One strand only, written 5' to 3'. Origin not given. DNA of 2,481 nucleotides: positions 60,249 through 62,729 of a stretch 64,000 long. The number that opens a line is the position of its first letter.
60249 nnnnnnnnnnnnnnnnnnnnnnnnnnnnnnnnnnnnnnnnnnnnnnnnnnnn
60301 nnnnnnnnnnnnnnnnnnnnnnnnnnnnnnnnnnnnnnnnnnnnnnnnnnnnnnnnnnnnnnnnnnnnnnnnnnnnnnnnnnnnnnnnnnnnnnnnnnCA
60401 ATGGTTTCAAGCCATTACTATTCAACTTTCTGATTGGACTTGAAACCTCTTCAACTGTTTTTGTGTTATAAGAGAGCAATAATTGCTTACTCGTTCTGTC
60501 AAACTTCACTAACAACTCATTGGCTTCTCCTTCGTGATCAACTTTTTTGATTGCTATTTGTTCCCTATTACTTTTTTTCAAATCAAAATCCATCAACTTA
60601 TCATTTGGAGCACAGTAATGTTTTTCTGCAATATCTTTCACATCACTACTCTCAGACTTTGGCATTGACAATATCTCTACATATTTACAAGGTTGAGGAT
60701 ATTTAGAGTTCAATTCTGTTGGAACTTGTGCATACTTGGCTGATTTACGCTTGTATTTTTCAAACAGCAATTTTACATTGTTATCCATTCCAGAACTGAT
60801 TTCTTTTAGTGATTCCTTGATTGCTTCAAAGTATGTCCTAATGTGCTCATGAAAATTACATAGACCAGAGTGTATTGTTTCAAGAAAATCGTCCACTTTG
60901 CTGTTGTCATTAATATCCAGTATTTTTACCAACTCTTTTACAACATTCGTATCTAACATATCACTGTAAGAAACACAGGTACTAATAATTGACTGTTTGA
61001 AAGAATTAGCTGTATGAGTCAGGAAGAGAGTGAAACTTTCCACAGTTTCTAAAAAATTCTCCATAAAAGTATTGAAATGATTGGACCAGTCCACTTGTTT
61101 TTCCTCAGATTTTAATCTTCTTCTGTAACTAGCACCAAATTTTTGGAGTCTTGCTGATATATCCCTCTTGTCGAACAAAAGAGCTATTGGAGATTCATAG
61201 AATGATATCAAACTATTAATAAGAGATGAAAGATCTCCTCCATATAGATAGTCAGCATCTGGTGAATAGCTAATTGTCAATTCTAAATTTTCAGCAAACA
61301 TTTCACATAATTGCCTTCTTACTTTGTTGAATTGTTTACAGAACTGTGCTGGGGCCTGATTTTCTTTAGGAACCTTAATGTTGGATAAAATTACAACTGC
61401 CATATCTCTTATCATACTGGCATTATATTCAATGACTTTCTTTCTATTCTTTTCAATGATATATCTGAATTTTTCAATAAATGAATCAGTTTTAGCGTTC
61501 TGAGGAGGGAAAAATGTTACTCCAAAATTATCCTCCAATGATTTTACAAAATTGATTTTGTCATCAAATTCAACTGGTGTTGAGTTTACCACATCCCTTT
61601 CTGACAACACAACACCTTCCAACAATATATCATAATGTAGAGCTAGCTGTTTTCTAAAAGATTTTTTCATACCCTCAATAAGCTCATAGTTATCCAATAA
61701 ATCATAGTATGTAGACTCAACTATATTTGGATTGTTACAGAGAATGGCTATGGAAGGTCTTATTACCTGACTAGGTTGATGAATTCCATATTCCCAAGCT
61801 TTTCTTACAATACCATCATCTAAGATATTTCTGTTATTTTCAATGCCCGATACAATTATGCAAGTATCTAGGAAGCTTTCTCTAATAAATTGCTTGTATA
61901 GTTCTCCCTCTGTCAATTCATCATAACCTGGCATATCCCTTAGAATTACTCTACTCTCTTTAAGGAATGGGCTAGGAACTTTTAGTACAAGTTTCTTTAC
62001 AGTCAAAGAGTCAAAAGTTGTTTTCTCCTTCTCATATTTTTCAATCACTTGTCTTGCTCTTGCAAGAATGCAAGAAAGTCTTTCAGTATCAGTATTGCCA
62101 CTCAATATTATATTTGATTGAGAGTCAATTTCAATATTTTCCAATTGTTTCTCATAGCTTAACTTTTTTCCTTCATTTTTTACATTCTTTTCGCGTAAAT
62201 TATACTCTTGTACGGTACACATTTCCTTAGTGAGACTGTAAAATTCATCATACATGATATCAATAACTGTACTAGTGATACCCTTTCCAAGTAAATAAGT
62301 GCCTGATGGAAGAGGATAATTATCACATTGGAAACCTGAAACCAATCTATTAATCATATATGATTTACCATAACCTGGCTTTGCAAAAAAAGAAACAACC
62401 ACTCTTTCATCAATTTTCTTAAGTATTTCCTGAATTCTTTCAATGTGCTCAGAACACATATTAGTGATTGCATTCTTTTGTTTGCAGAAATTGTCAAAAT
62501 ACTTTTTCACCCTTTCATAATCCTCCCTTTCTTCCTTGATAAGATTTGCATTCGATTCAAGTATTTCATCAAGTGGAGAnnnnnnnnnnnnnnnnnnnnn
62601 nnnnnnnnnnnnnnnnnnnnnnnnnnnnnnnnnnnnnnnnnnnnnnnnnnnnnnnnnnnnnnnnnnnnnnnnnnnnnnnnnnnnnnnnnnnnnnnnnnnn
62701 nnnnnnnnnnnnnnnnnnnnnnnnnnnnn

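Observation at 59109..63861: Giant dynamin/IRG-like GTPase with ~800 aa of uncharacterised C-terminal sequence and an unresolved 5' end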

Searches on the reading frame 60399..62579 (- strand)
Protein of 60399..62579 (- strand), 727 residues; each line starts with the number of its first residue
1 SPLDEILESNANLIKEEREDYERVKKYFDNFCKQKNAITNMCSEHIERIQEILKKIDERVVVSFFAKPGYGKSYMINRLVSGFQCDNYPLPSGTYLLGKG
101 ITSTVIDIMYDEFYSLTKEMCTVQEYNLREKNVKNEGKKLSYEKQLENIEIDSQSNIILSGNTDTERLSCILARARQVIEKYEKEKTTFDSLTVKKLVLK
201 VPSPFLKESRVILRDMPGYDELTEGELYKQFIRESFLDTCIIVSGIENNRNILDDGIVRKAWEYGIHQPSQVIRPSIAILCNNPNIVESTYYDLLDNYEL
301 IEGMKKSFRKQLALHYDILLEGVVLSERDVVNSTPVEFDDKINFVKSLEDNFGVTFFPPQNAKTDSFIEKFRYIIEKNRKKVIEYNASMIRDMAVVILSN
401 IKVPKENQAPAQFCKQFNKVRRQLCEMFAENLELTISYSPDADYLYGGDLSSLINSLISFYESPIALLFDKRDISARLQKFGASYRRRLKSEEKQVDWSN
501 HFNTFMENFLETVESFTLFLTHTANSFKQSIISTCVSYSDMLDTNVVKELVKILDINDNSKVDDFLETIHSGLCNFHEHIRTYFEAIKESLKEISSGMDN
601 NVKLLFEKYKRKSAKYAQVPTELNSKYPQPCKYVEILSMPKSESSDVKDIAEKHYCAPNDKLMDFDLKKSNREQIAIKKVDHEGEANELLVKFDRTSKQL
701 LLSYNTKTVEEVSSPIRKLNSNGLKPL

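Call 60: predict_structure(alignment_id=A3)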
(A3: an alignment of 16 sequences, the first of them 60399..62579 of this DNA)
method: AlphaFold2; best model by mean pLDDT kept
length: 727 residues; sequences in the alignment: 16
mean_pLDDT: 78.5   pTM: 0.59
mean pLDDT of the five models: 78.5, 78.3, 76.8, 75.7, 75.3
residues with pLDDT >= 90: 117; 70-90: 443; 50-70: 126; < 50: 41
segments of 3 or more residues with pLDDT < 50: 595-597, 616-639, 722-727
pLDDT, mean of each block of 10 residues (from residue 1): 83 91 86 70 89 85 88 89 84 61 88 95 85 62 71 88 88 92 87 91 92 88 71 89 81 79 85 85 80 85 89 88 78 74 87 86 86 91 88 80 57 78 85 81 82 87 85 87 88 84 82 83 86 78 81 74 78 86 79 56 74 54 41 47 59 59 54 63 68 76 71 57 47
secondary structure, 60 per line:
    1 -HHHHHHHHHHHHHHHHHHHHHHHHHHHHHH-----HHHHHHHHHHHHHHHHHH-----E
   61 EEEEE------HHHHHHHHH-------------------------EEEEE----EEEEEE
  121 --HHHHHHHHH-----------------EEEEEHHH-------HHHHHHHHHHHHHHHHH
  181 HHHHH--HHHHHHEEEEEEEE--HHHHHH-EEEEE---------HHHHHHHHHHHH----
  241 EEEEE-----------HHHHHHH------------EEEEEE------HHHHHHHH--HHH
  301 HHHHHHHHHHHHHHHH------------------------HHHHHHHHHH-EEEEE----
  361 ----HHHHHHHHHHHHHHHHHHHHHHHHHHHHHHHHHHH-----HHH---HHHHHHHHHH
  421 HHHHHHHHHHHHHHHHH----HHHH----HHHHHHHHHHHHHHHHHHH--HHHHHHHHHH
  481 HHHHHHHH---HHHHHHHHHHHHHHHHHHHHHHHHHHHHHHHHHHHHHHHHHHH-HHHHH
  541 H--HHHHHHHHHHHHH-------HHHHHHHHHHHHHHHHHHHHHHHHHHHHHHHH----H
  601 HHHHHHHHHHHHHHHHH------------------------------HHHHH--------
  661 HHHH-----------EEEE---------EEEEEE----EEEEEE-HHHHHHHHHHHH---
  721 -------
elements in order (helices of 4 or more, strands of 3 or more residues): H2-31 H37-54 E60-65 H72-80 E106-110 E115-120 H123-131 E149-153 H164-185 H188-193 E194-201 H204-209 E211-215 H225-236 E241-245 H257-263 E276-281 H288-295 H298-316 H341-350 E352-356 H365-399 H411-437 H442-445 H450-468 H471-488 H492-534 H536-541 H544-556 H564-595 H600-617 H648-652 H661-664 E676-679 E689-694 E699-704 H706-717

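Call 64: fold_search(model_id=the predicted structure, library=pdb)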
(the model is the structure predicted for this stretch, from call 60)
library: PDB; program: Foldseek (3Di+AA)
matches with E <= 10: 352; with E <= 0.001: 41
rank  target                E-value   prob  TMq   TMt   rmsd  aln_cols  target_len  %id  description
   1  5owv_A                1.3e-08  1.00  0.26  0.27  39.9       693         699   12  An oligomerised bacterial dynamin pair provides a mechanism for the long-range sensing and tethering of membranes (released 2018-09-05)
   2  5oxf_C                7.2e-08  1.00  0.24  0.28  29.7       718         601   12  An oligomerised bacterial dynamin pair provides a mechanism for the long range sensing and tethering of membranes (released 2018-09-05)
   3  2j69_A                9.5e-08  1.00  0.28  0.30  29.8       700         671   12  Bacterial dynamin-like protein BDLP (released 2006-12-04)
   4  5oxf_A                1.3e-07  1.00  0.30  0.31  37.0       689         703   12  An oligomerised bacterial dynamin pair provides a mechanism for the long range sensing and tethering of membranes (released 2018-09-05)
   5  5owv_C                2.1e-07  1.00  0.23  0.27  29.5       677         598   12  An oligomerised bacterial dynamin pair provides a mechanism for the long-range sensing and tethering of membranes (released 2018-09-05)
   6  5owv_B                5.2e-07  1.00  0.29  0.35  24.4       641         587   11  An oligomerised bacterial dynamin pair provides a mechanism for the long-range sensing and tethering of membranes (released 2018-09-05)
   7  6jfl_B                5.4e-07  1.00  0.27  0.42  17.1       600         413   12  Nucleotide-free Mitofusin2 (MFN2) (released 2019-11-13)
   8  7zw6_A                8.5e-07  1.00  0.24  0.22  37.1       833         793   11  Oligomeric structure of SynDLP (released 2023-04-19)
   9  6jfk                  1.2e-06  1.00  0.28  0.42  16.6       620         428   11  GDP bound Mitofusin2 (MFN2) (released 2019-11-13)
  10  5a3f_D                1.5e-06  1.00  0.19  0.24  24.1       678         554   12  Crystal structure of the dynamin tetramer (released 2015-08-26)
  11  9em7_A                1.7e-06  1.00  0.23  0.22  37.2       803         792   12  Oligomeric structure of SynDLP in presence of GTP (released 2024-09-11)
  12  5gom_B                1.8e-06  1.00  0.26  0.40  14.6       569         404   11  Truncated mitofusin-1, transition-like state (released 2017-02-01)
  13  5gof                  2.2e-06  1.00  0.27  0.44  15.9       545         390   13  Truncated mitofusin-1, GTP-bound (released 2017-01-25)
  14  6jfl_D                2.3e-06  1.00  0.27  0.42  15.2       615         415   12  Nucleotide-free Mitofusin2 (MFN2) (released 2019-11-13)
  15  5gom_A                2.4e-06  1.00  0.29  0.46  15.5       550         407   12  Truncated mitofusin-1, transition-like state (released 2017-02-01)
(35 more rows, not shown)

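Call 95: search_protein_families(library=ncbifam, proteins=[window:60399-62579:-], max_evalue=0.01)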
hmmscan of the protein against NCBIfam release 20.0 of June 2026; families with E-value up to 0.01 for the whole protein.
window:60399-62579:- (727 aa): 0 families
